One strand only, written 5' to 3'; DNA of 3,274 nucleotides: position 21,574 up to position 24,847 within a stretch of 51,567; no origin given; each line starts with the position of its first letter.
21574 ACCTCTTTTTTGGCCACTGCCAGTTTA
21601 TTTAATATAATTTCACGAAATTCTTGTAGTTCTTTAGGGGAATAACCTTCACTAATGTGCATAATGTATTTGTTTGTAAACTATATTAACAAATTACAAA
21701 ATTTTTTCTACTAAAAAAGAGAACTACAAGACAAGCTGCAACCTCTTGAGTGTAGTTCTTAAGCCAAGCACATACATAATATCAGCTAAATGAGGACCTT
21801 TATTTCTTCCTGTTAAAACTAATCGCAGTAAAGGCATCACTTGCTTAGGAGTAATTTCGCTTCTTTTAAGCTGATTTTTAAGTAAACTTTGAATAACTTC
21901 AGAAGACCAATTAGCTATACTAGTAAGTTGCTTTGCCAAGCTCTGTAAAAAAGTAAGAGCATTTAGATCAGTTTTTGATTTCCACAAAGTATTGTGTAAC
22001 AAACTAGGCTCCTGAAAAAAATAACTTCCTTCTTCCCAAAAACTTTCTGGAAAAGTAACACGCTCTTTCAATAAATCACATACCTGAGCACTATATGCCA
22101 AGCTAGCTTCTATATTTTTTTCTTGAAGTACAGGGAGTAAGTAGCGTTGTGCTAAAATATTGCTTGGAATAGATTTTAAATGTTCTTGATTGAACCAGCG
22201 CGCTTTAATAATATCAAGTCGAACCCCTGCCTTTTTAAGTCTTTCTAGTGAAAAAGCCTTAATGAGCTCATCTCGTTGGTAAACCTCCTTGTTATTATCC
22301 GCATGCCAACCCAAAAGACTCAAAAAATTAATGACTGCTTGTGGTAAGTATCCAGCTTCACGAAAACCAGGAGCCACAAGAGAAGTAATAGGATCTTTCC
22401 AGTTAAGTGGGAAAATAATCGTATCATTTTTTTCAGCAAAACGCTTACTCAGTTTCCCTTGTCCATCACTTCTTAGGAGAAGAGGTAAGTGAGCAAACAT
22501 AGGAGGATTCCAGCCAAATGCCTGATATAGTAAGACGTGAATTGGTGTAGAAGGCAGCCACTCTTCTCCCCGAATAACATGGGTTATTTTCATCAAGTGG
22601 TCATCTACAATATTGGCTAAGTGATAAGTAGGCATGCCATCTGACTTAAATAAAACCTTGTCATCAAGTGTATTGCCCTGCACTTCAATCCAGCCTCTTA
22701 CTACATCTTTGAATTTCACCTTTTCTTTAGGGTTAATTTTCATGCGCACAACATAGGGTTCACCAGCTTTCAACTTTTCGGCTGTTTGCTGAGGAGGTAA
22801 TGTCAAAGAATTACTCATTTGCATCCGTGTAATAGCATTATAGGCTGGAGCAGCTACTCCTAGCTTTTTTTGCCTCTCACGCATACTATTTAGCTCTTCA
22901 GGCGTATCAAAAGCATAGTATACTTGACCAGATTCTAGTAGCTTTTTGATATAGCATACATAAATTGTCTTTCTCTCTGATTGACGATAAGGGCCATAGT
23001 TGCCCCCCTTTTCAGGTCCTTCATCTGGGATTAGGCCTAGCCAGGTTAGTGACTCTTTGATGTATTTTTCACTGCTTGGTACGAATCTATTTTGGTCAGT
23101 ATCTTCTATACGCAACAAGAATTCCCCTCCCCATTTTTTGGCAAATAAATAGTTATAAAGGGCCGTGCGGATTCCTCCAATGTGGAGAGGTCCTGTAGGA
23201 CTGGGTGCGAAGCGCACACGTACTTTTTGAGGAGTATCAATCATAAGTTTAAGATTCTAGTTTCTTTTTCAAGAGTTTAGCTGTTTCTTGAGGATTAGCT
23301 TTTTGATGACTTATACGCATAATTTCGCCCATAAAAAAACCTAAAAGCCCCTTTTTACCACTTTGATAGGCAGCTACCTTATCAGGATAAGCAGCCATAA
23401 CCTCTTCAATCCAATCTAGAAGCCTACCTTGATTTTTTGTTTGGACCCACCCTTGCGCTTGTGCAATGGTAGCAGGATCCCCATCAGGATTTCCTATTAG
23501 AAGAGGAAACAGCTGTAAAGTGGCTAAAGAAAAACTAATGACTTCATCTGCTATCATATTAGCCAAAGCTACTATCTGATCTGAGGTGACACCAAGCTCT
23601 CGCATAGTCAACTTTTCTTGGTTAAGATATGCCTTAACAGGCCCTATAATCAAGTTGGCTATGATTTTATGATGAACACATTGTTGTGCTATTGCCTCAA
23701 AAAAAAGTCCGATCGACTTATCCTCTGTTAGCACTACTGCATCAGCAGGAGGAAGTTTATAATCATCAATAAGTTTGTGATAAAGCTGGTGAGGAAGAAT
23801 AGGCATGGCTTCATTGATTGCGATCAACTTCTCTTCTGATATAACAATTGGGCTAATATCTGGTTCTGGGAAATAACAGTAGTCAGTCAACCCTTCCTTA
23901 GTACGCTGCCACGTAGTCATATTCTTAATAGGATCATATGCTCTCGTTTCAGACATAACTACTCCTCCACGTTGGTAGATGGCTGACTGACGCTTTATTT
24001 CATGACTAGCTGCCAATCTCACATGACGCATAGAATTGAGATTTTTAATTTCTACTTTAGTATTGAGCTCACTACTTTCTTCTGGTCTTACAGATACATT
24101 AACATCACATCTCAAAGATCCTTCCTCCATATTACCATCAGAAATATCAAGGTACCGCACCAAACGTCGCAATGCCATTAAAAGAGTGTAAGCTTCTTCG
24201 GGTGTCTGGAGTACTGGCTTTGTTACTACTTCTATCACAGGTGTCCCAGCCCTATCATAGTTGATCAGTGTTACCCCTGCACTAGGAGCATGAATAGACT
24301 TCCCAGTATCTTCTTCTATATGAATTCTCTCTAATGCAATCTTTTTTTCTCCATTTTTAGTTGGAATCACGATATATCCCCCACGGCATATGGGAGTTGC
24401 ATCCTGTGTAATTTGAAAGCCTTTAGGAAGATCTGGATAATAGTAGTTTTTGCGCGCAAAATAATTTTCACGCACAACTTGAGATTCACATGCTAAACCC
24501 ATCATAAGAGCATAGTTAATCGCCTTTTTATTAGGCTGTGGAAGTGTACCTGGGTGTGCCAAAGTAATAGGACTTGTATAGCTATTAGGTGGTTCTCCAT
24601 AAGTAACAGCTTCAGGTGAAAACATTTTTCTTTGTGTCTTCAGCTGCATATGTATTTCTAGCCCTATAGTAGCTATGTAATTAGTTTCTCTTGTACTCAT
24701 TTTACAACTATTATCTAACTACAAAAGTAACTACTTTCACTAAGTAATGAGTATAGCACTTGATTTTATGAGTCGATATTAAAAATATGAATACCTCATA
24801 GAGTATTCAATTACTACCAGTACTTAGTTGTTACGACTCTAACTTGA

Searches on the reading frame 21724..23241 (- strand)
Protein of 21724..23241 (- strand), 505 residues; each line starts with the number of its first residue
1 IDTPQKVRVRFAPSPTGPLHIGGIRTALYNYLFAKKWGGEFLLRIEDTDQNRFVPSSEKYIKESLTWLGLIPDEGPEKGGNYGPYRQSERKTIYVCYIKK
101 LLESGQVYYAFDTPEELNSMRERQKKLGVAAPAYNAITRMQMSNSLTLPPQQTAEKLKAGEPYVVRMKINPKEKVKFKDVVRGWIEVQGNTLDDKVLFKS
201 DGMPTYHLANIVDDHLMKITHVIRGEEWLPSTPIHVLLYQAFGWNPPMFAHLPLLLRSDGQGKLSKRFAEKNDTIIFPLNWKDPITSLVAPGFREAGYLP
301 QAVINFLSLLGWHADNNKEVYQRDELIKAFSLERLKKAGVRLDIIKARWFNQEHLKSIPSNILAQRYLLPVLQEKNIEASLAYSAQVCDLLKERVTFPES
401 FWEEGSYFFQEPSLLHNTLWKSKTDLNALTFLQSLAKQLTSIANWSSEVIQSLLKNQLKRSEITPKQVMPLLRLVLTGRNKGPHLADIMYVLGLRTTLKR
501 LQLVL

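Call 83: search_protein_families(library=pfam, proteins=[window:21724-23241:-], max_evalue=0.00001)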
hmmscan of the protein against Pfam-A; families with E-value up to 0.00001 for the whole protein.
window:21724-23241:- (505 aa): 2 families
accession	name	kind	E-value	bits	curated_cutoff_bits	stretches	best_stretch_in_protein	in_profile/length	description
PF00749.27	tRNA-synt_1c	-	1.4e-90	303.9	23.4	1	6-342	1-307/314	tRNA synthetases class I (E and Q), catalytic domain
PF19269.4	Anticodon_2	-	4.3e-24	85.9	23.6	1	380-503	12-139/141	Anticodon binding domain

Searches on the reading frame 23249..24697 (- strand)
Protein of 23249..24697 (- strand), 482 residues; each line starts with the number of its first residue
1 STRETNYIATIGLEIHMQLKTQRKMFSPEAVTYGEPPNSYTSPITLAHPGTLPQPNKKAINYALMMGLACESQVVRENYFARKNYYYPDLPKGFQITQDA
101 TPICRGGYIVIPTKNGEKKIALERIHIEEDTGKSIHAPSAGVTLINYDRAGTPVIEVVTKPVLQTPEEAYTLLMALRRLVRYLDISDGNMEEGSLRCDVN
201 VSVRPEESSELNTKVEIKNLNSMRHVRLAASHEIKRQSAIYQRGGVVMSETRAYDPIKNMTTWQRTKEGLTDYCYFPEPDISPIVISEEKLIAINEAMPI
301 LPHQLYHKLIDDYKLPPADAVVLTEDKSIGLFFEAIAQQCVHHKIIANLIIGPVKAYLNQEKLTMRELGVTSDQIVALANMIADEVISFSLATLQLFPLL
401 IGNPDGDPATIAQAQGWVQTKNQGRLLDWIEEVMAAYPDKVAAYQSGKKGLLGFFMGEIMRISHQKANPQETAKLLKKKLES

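Call 83: search_protein_families(library=pfam, proteins=[window:23249-24697:-], max_evalue=0.00001)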
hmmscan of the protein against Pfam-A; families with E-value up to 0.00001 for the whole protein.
window:23249-24697:- (482 aa): 2 families
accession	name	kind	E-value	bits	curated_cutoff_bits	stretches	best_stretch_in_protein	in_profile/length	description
PF02934.20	GatB_N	-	2e-106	355.7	23.4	1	10-290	2-275/277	GatB/GatE catalytic domain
PF02637.23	GatB_Yqey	-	1.5e-32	112.9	27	1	332-480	2-148/148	GatB domain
